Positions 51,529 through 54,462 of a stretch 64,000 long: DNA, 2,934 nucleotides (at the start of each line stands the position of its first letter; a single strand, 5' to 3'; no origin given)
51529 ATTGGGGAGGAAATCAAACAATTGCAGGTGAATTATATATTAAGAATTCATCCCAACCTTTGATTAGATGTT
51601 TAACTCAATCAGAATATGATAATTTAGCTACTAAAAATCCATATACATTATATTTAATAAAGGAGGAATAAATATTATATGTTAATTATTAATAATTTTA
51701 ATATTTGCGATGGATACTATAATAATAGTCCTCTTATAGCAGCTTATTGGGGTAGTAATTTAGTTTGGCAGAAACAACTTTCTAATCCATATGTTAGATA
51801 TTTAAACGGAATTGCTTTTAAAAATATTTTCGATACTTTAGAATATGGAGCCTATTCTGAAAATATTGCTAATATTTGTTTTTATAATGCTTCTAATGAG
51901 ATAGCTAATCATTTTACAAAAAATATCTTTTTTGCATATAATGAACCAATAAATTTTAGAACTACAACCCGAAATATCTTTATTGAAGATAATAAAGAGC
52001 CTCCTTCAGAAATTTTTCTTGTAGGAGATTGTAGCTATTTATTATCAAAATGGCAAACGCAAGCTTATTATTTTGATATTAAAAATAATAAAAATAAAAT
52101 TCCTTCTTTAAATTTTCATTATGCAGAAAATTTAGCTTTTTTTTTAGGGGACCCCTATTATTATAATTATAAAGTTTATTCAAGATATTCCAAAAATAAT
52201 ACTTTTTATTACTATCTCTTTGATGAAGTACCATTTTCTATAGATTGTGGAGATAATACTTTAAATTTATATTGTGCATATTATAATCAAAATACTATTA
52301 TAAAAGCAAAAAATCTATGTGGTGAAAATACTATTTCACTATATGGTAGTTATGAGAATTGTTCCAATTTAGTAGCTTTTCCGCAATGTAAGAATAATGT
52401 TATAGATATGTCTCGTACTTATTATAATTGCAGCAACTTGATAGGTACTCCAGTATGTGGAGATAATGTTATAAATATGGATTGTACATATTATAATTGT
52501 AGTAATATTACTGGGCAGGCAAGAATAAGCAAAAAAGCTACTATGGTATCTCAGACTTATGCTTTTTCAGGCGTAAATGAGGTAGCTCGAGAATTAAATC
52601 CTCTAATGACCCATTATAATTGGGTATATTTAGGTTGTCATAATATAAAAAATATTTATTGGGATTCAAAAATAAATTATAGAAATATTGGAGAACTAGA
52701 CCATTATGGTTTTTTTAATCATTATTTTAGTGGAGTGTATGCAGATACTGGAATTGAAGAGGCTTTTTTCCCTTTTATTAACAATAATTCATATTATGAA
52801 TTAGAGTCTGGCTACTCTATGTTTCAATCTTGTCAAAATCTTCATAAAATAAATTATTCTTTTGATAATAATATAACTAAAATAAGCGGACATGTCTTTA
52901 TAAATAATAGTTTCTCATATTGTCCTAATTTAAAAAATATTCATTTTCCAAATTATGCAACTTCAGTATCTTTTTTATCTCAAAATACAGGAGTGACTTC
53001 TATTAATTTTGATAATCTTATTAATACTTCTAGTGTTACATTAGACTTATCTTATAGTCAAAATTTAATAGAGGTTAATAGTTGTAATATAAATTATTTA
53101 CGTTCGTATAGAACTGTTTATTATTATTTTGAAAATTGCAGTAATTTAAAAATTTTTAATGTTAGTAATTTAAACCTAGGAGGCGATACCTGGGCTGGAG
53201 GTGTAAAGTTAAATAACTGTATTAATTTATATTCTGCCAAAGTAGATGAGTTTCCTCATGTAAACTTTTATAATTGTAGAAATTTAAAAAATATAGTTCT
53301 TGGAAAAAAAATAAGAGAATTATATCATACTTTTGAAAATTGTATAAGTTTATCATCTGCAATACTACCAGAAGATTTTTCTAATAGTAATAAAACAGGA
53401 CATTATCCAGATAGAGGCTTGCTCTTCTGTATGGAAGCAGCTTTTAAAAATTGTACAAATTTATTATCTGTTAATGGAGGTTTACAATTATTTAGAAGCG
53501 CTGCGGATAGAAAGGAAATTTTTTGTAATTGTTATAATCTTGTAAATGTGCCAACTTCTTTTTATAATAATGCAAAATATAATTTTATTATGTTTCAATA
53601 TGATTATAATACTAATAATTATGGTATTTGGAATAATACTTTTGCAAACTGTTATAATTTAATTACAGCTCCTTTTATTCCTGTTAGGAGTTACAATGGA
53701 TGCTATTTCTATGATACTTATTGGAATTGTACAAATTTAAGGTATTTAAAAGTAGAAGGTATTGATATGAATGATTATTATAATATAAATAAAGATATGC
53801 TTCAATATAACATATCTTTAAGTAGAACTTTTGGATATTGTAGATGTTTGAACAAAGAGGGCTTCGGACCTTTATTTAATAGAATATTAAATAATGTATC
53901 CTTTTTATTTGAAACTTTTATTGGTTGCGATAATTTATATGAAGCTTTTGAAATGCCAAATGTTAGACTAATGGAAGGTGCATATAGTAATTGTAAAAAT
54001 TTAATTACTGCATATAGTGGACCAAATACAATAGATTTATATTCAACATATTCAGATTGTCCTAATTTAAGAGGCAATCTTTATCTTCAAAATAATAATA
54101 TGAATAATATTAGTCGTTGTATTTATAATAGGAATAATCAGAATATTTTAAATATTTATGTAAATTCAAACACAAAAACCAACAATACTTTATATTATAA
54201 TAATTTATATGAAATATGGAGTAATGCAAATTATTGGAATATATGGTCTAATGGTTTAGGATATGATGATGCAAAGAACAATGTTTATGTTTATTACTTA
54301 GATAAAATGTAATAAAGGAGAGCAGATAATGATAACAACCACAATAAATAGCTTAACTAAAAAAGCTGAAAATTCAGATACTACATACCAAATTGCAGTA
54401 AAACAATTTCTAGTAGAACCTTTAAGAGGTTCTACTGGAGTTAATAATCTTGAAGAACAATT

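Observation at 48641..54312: Paralogous LRR_5 (BspA-type) repeat proteins flank the YadA-like gene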

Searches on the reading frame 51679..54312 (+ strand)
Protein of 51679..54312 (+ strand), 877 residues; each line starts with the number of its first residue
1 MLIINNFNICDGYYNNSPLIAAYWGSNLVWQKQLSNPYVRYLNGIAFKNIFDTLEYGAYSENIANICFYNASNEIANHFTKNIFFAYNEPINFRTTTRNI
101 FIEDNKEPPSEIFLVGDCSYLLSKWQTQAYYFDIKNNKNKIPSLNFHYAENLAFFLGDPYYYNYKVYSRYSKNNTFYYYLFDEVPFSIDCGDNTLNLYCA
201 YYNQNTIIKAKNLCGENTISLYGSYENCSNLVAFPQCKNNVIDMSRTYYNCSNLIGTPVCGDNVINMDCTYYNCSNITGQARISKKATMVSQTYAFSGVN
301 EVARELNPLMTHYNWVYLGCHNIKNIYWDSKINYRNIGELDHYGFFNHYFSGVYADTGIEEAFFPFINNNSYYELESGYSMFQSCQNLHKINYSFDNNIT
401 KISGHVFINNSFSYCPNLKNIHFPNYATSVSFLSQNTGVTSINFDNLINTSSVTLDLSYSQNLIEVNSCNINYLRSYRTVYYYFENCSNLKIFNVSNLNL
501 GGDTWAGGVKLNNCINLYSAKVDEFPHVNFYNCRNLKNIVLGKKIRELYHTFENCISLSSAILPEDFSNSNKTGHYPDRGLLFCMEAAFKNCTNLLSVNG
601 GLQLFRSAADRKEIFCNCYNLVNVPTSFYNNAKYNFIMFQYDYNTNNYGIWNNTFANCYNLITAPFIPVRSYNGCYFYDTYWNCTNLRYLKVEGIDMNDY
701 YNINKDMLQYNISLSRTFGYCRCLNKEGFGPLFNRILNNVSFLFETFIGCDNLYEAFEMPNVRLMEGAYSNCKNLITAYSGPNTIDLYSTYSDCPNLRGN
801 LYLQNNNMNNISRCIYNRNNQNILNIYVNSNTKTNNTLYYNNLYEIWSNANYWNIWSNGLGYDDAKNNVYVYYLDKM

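Call 3: search_protein_families(library=pfam, proteins=[window:51679-54312:+], max_evalue=1)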
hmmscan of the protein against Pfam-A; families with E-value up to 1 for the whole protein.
window:51679-54312:+ (877 aa): 0 families

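Call 4: search_protein_families(library=phrogs, proteins=[window:51679-54312:+], max_evalue=0.01)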
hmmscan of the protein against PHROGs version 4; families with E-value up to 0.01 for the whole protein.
window:51679-54312:+ (877 aa): 0 families

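Call 7: search_solved_structures(query=window:51679-54312:+, max_evalue=1)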
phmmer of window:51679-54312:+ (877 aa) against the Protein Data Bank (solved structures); distinct sequences matched with E-value up to 1: 2.
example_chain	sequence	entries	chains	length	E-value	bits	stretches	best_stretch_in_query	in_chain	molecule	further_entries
4gt6_A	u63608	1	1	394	0.086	14.2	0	512-567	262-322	Cell surface protein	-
6mlx_A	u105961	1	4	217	0.35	12.2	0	529-622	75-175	Leucine-rich repeat protein TpLRR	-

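Call 9: search_dna_similar(query=window:51679-54312:+, collection=phages, mode=protein, max_evalue=0.001)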
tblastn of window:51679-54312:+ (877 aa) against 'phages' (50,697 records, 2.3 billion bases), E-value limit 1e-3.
No match.

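Call 15: find_homologous_proteins(query=window:51679-54312:+, max_evalue=0.001)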
Query window:51679-54312:+ (877 aa): 67 proteins with E <= 0.001 among 5721 candidates.
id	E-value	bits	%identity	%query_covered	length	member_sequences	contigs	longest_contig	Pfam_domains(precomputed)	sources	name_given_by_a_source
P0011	0.0e+0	2001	99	100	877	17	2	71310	-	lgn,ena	-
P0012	4.8e-134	467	36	100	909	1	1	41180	PF13306.13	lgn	-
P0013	1.2e-115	406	25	74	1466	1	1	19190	-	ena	-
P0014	1.3e-106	376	43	12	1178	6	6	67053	PF13306.13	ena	-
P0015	3.9e-105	371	27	57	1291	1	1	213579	PF03382.21,PF13306.13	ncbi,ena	-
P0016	2.9e-95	338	26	69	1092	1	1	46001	PF13306.13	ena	-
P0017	3.7e-92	328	41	16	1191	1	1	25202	PF03382.21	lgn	-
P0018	9.4e-92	327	39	14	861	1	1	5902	-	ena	-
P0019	2.1e-84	303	28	47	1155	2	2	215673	PF13306.13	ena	-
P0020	8.8e-77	277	41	12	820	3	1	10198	PF24875.2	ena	-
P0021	4.3e-76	275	26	47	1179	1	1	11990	PF13306.13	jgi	jgi:hypothetical protein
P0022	1.9e-75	273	44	12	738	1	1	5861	PF03382.21,PF07648.21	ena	-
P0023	1.2e-69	254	41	12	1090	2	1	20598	PF03382.21,PF13306.13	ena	-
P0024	2.6e-62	229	48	12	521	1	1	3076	-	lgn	-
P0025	1.6e-59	220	36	15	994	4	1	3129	-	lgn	-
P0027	7.7e-52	195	35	15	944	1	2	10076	PF03382.21,PF13306.13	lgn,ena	-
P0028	5.7e-51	192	26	69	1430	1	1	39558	PF13306.13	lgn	-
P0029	1.2e-49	187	25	66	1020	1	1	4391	PF03382.21,PF13306.13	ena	-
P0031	2.9e-39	153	44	10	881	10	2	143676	PF03382.21,PF13306.13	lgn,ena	-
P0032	3.9e-39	153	38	16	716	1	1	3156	PF13306.13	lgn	-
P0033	4.3e-39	153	28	36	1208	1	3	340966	PF03382.21,PF13306.13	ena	-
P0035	1.9e-33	134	26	44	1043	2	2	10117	PF03382.21,PF13306.13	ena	-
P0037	1.8e-31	127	25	56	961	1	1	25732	PF03382.21,PF13306.13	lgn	-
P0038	3.0e-30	123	25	46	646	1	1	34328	PF13306.13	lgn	-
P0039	1.3e-24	105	29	31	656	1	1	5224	PF13306.13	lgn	-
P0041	1.8e-23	101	29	30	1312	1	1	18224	PF03382.21,PF13306.13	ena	-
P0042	8.4e-23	99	26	43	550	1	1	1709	PF03382.21,PF13306.13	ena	-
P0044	6.2e-19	86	22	64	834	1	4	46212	PF03382.21,PF13306.13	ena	-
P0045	1.3e-17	82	23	75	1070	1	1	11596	PF03382.21,PF13306.13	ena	-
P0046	4.0e-16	77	37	17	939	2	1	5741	PF13306.13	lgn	-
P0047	7.2e-16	76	26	46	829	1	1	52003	PF03382.21,PF13306.13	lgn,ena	-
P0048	2.1e-14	71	41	10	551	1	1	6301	PF13306.13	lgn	-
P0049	1.4e-13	68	28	11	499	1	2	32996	PF03382.21,PF13306.13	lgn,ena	-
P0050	1.4e-9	55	31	22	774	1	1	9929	PF13306.13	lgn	-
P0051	2.5e-9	54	23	44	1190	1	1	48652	PF13306.13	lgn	-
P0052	4.1e-9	53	23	44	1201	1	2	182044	PF03382.21,PF13306.13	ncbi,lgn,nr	ncbi:MAG: leucine-rich repeat domain-containing protein [Bacilli bacterium]|nr:leucine-rich repeat d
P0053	2.0e-8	51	24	12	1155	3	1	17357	PF13306.13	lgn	-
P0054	2.5e-7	48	27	47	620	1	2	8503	PF13306.13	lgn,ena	-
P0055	3.2e-7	47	26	18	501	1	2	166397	PF03382.21,PF13306.13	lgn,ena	-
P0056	4.1e-7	47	23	69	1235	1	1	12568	PF13306.13,PF13855.13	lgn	-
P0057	3.2e-6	44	24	12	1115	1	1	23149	PF13306.13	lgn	-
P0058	8.0e-6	43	25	35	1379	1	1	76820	PF07679.23,PF13306.13,PF13927.13,PF13855.13,PF23952.2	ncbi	-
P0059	9.3e-6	42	25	35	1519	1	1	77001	PF07679.23,PF13306.13,PF13927.13,PF13855.13,PF23952.2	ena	-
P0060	9.5e-6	42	25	35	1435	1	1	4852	PF07679.23,PF13306.13,PF13927.13,PF13855.13,PF23952.2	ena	-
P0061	1.0e-5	42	25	35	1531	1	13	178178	PF07679.23,PF13306.13,PF13927.13,PF13855.13,PF23952.2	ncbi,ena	-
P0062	1.0e-5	42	25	35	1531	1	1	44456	PF07679.23,PF13306.13,PF13927.13,PF13855.13,PF23952.2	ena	-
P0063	1.1e-5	42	25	35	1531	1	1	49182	PF07679.23,PF13306.13,PF13927.13,PF13855.13,PF23952.2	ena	-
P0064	1.1e-5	42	22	27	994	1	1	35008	PF03382.21,PF13306.13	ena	-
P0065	1.3e-5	42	23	31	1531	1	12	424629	PF07679.23,PF13306.13,PF13927.13,PF13855.13,PF23952.2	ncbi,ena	-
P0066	1.3e-5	42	23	31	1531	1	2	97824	PF07679.23,PF13306.13,PF13927.13,PF13855.13,PF23952.2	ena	-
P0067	1.5e-5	42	28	14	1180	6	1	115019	PF03382.21,PF13306.13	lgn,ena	-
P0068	4.4e-5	40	25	35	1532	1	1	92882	PF07679.23,PF13306.13,PF13927.13,PF13855.13,PF23952.2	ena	-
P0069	5.4e-5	40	23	31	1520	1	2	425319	PF07679.23,PF13306.13,PF13927.13,PF13855.13,PF23952.2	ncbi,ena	-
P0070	5.4e-5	40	23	31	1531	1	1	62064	PF07679.23,PF13306.13,PF13927.13,PF13855.13,PF23952.2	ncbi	-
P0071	2.6e-4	38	25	12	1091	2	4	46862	PF13306.13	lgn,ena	-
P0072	3.6e-4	37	25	28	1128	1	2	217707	PF07679.23,PF13306.13,PF13927.13,PF01523.22,PF13855.13,PF23952.2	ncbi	-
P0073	4.9e-4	37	25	28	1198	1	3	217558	PF07679.23,PF13306.13,PF13927.13,PF13855.13,PF23952.2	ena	-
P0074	4.9e-4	37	25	28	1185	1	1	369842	PF07679.23,PF13306.13,PF13927.13,PF13855.13,PF23952.2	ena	-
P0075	5.8e-4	36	25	32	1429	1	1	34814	PF07679.23,PF13306.13,PF13927.13,PF13855.13,PF23952.2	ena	-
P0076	6.1e-4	36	25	28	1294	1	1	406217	PF07679.23,PF13306.13,PF13927.13,PF13855.13,PF23952.2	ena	-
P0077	8.2e-4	36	27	19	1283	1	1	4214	PF07679.23,PF13306.13,PF13927.13,PF13855.13,PF23952.2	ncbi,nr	ncbi:MAG: leucine-rich repeat protein, partial [Lachnospiraceae bacterium]|nr:leucine-rich repeat pr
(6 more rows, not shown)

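Call 17: search_protein_families(library=ncbifam, proteins=[window:51679-54312:+], max_evalue=1)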
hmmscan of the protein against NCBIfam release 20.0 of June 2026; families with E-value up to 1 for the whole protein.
window:51679-54312:+ (877 aa): 1 family
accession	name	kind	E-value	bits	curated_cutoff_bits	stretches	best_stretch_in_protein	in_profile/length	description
NF009022.0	PRK12358.1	equivalog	0.067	12.7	247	1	173-302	57-183/239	glucosamine-6-phosphate deaminase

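Call 34: find_encoding_contigs(protein=P0015, flank=10000, max_places=2)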
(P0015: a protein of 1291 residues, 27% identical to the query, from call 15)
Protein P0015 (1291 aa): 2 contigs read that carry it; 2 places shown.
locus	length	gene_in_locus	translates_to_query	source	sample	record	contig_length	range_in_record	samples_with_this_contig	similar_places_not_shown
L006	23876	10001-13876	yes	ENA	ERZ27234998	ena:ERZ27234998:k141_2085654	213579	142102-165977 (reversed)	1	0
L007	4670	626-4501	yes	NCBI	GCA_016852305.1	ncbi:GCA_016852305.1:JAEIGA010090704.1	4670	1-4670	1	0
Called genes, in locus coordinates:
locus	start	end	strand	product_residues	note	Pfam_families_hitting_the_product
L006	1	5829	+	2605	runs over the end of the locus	PF03382:DUF285, PF23952:LRR_EndoS (faint), PF24758:LRR_At5g56370 (faint), PF25013:LRR_Zer-1 (faint), PF03382:DUF285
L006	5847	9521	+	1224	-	-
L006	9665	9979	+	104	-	-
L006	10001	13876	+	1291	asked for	PF03382:DUF285 (faint), PF13306:LRR_5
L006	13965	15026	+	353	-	PF00535:Glycos_transf_2, PF13641:Glyco_tranf_2_3 (weak)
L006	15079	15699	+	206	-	-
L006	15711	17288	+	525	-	-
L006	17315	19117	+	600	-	PF05876:GpA_ATPase (weak), PF00270:DEAD (weak), PF03237:Terminase_6N (weak)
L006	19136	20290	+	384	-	-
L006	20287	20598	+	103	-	PF00166:Cpn10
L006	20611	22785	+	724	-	PF04860:Phage_portal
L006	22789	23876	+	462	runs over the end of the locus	-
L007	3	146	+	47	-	?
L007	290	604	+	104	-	-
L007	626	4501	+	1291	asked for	PF03382:DUF285 (faint), PF13306:LRR_5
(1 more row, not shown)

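Call 35: find_encoding_contigs(protein=P0012, flank=10000, max_places=2)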
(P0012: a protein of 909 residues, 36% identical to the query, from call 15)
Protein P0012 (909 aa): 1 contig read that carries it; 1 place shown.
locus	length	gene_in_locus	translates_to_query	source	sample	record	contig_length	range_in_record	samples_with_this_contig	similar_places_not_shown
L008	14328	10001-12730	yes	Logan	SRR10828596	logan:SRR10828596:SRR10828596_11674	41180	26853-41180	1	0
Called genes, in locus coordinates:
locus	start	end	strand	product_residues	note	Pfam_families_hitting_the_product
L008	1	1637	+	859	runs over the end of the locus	-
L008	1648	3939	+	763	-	PF16467:DUF5048 (weak)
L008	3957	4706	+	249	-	-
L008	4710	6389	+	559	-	-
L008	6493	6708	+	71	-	-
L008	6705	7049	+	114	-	-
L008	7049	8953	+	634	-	-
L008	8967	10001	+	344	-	PF05658:YadA_head (faint), PF24243:Phage_tail_C (weak)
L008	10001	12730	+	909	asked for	PF13306:LRR_5 (faint)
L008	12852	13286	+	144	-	-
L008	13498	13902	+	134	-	-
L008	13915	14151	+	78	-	-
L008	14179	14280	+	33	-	-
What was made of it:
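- On YadA-like head (PF05658 YadA_head / trimeric autotransporter head), for gene Y: The L008 ortholog has only a 'faint' precomputed hit (call 35).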

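Call 54: predict_structure(alignment_id=A2)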
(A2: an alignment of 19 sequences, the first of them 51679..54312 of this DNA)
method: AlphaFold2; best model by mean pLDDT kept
length: 877 residues; sequences in the alignment: 19
mean_pLDDT: 63.4   pTM: 0.54
mean pLDDT of the five models: 63.4, 63.1, 62.7, 60.7, 57.7
residues with pLDDT >= 90: 100; 70-90: 287; 50-70: 183; < 50: 307
segments of 3 or more residues with pLDDT < 50: 1-19, 21-105, 107-188, 330-347, 367-377, 396-407, 427-429, 472-477, 568-581, 629-647, 696-708, 847-852, 857-860
pLDDT, mean of each block of 10 residues (from residue 1): 38 44 42 37 38 34 36 38 41 39 44 40 35 39 36 31 30 34 43 60 60 68 80 77 88 84 88 88 81 90 71 85 76 41 40 85 58 49 83 56 47 73 56 56 56 54 51 47 69 67 59 82 75 85 73 91 60 37 76 88 61 91 68 40 46 92 78 76 90 54 47 90 79 75 93 88 92 91 87 90 78 78 78 52 55 47 65 70
secondary structure, 60 per line:
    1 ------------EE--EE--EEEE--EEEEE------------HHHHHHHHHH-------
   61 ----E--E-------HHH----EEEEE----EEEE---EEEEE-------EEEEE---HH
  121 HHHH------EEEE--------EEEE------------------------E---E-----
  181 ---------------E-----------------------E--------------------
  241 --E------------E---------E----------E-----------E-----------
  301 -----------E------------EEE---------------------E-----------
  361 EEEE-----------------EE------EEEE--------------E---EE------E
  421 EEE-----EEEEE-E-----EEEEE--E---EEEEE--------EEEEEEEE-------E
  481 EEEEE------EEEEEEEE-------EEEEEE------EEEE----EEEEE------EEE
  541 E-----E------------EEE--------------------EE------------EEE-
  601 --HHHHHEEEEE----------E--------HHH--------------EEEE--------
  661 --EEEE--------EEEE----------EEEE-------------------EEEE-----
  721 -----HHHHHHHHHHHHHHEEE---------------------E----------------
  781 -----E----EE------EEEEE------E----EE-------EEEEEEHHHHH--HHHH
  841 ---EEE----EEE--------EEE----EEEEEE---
elements in order (helices of 4 or more, strands of 3 or more residues): E21-24 E27-31 H44-53 E83-87 E92-95 E99-103 E111-115 H119-124 E131-134 E143-146 E325-327 E361-364 E390-393 E420-423 E429-433 E441-445 E452-456 E465-472 E480-485 E492-499 E507-512 E519-522 E527-531 E538-541 E560-562 E597-599 H603-607 E608-612 E649-652 E663-666 E675-678 E689-692 E712-715 H726-739 E740-742 E799-803 E824-829 H830-834 H837-840 E844-846 E851-853 E862-864 E869-874

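Call 57: fold_search(model_id=the predicted structure, library=pdb)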
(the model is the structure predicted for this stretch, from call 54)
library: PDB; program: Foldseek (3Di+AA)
matches with E <= 10: 156; with E <= 0.001: 13
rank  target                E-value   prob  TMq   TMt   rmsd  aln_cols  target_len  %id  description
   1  4fs7                  1.9e-07  1.00  0.24  0.47  10.7       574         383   13  Crystal structure of a leucine-rich repeat protein (BACOVA_04585) from Bacteroides ovatus ATCC 8483 at 1.19 A resolution (released 2012-09-19)
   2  4z0c_A                5.2e-05  0.94  0.12  0.14  27.0       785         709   11  Crystal structure of TLR13-ssRNA13 complex (released 2015-10-07)
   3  4h09_D                1.2e-04  1.00  0.16  0.30  11.0       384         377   12  Crystal structure of a leucine-rich repeat protein (EUBVEN_01088) from Eubacterium ventriosum ATCC 27560 at 2.50 A res (released 2012-10-10)
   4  4gt6                  1.7e-04  1.00  0.15  0.27  14.2       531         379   14  Crystal structure of a leucine rich cell surface protein (FAEPRAA2165_01021) from Faecalibacterium prausnitzii A2-165 at (released 2012-09-26)
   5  4h09_E                3.2e-04  1.00  0.16  0.27  11.9       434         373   11  Crystal structure of a leucine-rich repeat protein (EUBVEN_01088) from Eubacterium ventriosum ATCC 27560 at 2.50 A res (released 2012-10-10)
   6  6nyr_B                3.2e-04  0.82  0.13  0.15  29.6       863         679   10  The crystal structure of CroV588 a novel circular LRR protein structure (released 2020-08-12)
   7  4h09_A                3.4e-04  1.00  0.16  0.29  11.3       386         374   12  Crystal structure of a leucine-rich repeat protein (EUBVEN_01088) from Eubacterium ventriosum ATCC 27560 at 2.50 A res (released 2012-10-10)
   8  4h09_C                3.9e-04  1.00  0.17  0.29  11.4       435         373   12  Crystal structure of a leucine-rich repeat protein (EUBVEN_01088) from Eubacterium ventriosum ATCC 27560 at 2.50 A res (released 2012-10-10)
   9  4ufr_A                5.2e-04  0.93  0.12  0.19  18.0       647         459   12  Structure of the ectodomain of LGR5 in complex with R-spondin-2 (Fu1Fu2) (released 2015-07-08)
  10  3w3g_B                5.7e-04  0.60  0.11  0.12  28.7       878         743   11  Crystal structure of human TLR8 (unliganded form) (released 2013-04-03)
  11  4h09_B                6.0e-04  1.00  0.17  0.29  11.6       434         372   12  Crystal structure of a leucine-rich repeat protein (EUBVEN_01088) from Eubacterium ventriosum ATCC 27560 at 2.50 A res (released 2012-10-10)
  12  4lxr_A                6.0e-04  0.84  0.12  0.13  20.5       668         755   10  Structure of the Toll - Spatzle complex, a molecular hub in Drosophila development and innate immunity (released 2014-04-09)
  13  6nyr_A                8.9e-04  0.47  0.11  0.13  29.3       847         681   11  The crystal structure of CroV588 a novel circular LRR protein structure (released 2020-08-12)
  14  3ogl_B                1.3e-03  0.66  0.09  0.12  22.9       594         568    9  Structure of COI1-ASK1 in complex with JA-isoleucine and the JAZ1 degron (released 2010-10-13)
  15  4r07_B                1.6e-03  0.44  0.12  0.13  24.9       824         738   11  Crystal structure of human TLR8 in complex with ORN06 (released 2015-01-14)
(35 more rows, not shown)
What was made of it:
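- The model of B best matches 4fs7 at E 1.9e-7, then 4h09 and 4gt6 among its top four (call 57).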

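Call 62: search_dna_similar(query=P0014, collection=phages, mode=protein, max_evalue=0.00001, max_rows=25)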
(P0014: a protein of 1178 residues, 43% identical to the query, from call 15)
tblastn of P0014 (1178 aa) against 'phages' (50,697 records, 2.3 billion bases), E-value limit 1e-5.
Records with a match: 10; places in all: 15; records where one place covers at least 80% of the query: 0.
Best place of each record, by identity: <60% 10.
By first word of the organism name: Bacteriophage 6; Synechococcus 2; Caudoviricetes 1; Butyrivibrio 1.
By host as written in the record: - 6; Synechococcus sp. WH7803 2; Bos mutus 1; Butyrivibrio fibrisolvens DSM 3071 1.
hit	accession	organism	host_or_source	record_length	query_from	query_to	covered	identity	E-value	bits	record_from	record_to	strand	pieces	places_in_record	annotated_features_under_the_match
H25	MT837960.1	Bacteriophage sp.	human fecal samples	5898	908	1177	22%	46.2%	4e-16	176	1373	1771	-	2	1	record has no annotation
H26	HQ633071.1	Synechococcus phage S-SKS1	Synechococcus sp. WH7803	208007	240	640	34%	29.7%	4e-7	176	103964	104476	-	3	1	hypothetical protein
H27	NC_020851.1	Synechococcus phage S-SKS1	Synechococcus sp. WH7803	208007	240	640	34%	29.7%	4e-7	176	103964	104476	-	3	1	hypothetical protein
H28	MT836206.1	Bacteriophage sp.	human fecal samples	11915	260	752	42%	23.4%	1e-9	69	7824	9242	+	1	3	record has no annotation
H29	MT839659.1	Bacteriophage sp.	human fecal samples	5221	252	659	35%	26.5%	3e-6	58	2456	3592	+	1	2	record has no annotation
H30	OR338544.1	Caudoviricetes sp.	Bos mutus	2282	377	749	32%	27.9%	6e-10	69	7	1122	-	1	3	hypothetical protein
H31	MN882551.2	Butyrivibrio virus Arian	Butyrivibrio fibrisolvens DSM 3071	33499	370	709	29%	25.3%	2e-6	59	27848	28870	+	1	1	hypothetical protein | Score 50: 18/19 (94%25)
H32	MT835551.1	Bacteriophage sp.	human fecal samples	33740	685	802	10%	41.2%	5e-18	97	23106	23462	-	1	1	record has no annotation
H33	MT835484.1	Bacteriophage sp.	human fecal samples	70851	626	789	14%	26.8%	2e-6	59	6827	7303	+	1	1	record has no annotation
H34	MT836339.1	Bacteriophage sp.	human fecal samples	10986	651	770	10%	32.8%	3e-7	61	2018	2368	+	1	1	record has no annotation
